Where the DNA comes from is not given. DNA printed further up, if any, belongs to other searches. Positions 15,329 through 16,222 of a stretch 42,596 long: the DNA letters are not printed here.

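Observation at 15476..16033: Sugar aminotransferase (DegT family) fused in-frame to a PD-(D/E)xK, HsdR-N-like nuclease-fold domain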

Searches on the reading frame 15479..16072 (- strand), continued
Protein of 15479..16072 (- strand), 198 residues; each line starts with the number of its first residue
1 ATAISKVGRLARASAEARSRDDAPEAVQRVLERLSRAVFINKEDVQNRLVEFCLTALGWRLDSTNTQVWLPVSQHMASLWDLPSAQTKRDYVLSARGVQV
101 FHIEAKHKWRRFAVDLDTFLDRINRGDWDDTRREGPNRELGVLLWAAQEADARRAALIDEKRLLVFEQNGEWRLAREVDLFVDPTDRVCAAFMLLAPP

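Call 61: fold_search(model_id=the predicted structure, library=pdb)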
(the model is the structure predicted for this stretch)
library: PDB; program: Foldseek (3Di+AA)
matches with E <= 10: 556; with E <= 0.001: 0
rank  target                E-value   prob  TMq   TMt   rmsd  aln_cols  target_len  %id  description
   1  7lo5_B                1.4e-03  1.00  0.48  0.10   5.1       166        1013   17  cryoEM structure DrdV-DNA complex (released 2021-03-17)
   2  7lo5_C                4.4e-03  1.00  0.47  0.09   5.4       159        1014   15  cryoEM structure DrdV-DNA complex (released 2021-03-17)
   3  7lo5_D                8.2e-03  0.99  0.46  0.09   5.7       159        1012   16  cryoEM structure DrdV-DNA complex (released 2021-03-17)
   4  7lo5_A                2.1e-02  0.98  0.47  0.09   5.6       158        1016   15  cryoEM structure DrdV-DNA complex (released 2021-03-17)
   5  1htt_A                5.9e-02  0.41  0.27  0.14  11.3       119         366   17  HISTIDYL-TRNA SYNTHETASE (released 1997-01-27)
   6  5o5x_A                5.9e-02  0.38  0.23  0.10   9.1        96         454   18  Crystal structure of Thermococcus litoralis ADP-dependent glucokinase (GK) (released 2018-10-24)
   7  1kmm_A                8.1e-02  0.44  0.27  0.13  11.4       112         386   18  HISTIDYL-TRNA SYNTHETASE COMPLEXED WITH HISTIDYL-ADENYLATE (released 1997-12-17)
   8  4rpa_A                8.1e-02  0.41  0.27  0.17   6.5       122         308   13  Crystal structure of inorganic pyrophosphatase from Staphylococcus aureus in complex with Mn2+ (released 2015-01-21)
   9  3s1s                  8.1e-02  0.35  0.30  0.09   9.0       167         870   10  Characterization and crystal structure of the type IIG restriction endonuclease BpuSI (released 2011-07-13)
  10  5o5x_B                8.7e-02  0.66  0.27  0.11   8.3        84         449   15  Crystal structure of Thermococcus litoralis ADP-dependent glucokinase (GK) (released 2018-10-24)
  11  6vlz_s                9.8e-02  0.18  0.28  0.14  10.6       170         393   12  Structure of the human mitochondrial ribosome-EF-G1 complex (ClassI) (released 2020-08-05)
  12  6o76_A                1.0e-01  0.16  0.21  0.10  14.6       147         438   15  Human cytosolic Histidyl-tRNA synthetase (HisRS) with WHEP domain (released 2019-09-11)
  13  9uwh_s                1.0e-01  0.15  0.29  0.16  12.3       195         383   12  human mitoribosome trapped by retapamulin (released 2025-10-29)
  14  7lvv_A                1.2e-01  0.89  0.47  0.09   5.1       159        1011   16  cryoEM structure DrdV-DNA complex (released 2021-03-17)
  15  1kmm_B                1.3e-01  0.28  0.23  0.11  12.0        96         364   17  HISTIDYL-TRNA SYNTHETASE COMPLEXED WITH HISTIDYL-ADENYLATE (released 1997-12-17)
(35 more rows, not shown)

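Call 75: fold_search(model_id=the predicted structure, library=viral)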
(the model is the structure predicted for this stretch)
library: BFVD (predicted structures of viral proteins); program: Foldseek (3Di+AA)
matches with E <= 10: 810; with E <= 0.001: 0
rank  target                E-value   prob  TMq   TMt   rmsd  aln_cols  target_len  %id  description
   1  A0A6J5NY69            2.3e-03  0.98  0.43  0.20   7.7       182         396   12  Type I restriction enzyme R protein, N-terminal domain containing protein [uncultured Caudovirales phage]
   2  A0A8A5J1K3            2.0e-02  0.21  0.25  0.21  19.5       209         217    9  (no name in the UniProt tables at hand)
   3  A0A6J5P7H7            2.3e-02  0.90  0.37  0.42   8.9       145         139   10  Uncharacterized protein (Fragment) [uncultured Caudovirales phage]
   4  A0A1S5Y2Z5            2.3e-02  0.25  0.27  0.22  15.5       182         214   14  5' to 3' Cas4-like exonuclease [uncultured archaeal virus]
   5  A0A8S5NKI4            2.4e-02  0.33  0.31  0.22  13.2       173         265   11  PD-(D/E)XK nuclease superfamily protein [Siphoviridae sp. ctK0l2]
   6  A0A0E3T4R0            2.4e-02  0.30  0.30  0.18  13.6       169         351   16  Protein Allo60 [Cyprinid herpesvirus 2]
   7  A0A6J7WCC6            2.9e-02  0.90  0.39  0.23  12.3       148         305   11  COG5377 Phage-related protein, predicted endonuclease [uncultured Caudovirales phage]
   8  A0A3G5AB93            3.1e-02  0.60  0.31  0.40   8.8       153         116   11  Uncharacterized protein [Hyperionvirus sp.]
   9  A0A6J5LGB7            4.0e-02  0.63  0.38  0.26  15.4       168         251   12  YqaJ viral recombinase [uncultured Caudovirales phage]
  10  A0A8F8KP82            5.5e-02  0.25  0.27  0.08  14.9       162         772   10  Uncharacterized protein [Clandestinovirus]
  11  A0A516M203            5.5e-02  0.21  0.28  0.22  14.6       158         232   12  (no name in the UniProt tables at hand)
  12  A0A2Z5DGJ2            6.3e-02  0.30  0.28  0.35   9.8       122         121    9  PURF24 [African swine fever virus]
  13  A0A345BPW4            6.3e-02  0.16  0.23  0.15   9.4       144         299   14  (no name in the UniProt tables at hand)
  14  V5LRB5                7.6e-02  0.33  0.33  0.15   9.9       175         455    8  (no name in the UniProt tables at hand)
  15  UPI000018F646         8.1e-02  0.51  0.33  0.40   7.2       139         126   10  (no name look-up for this kind of identifier)
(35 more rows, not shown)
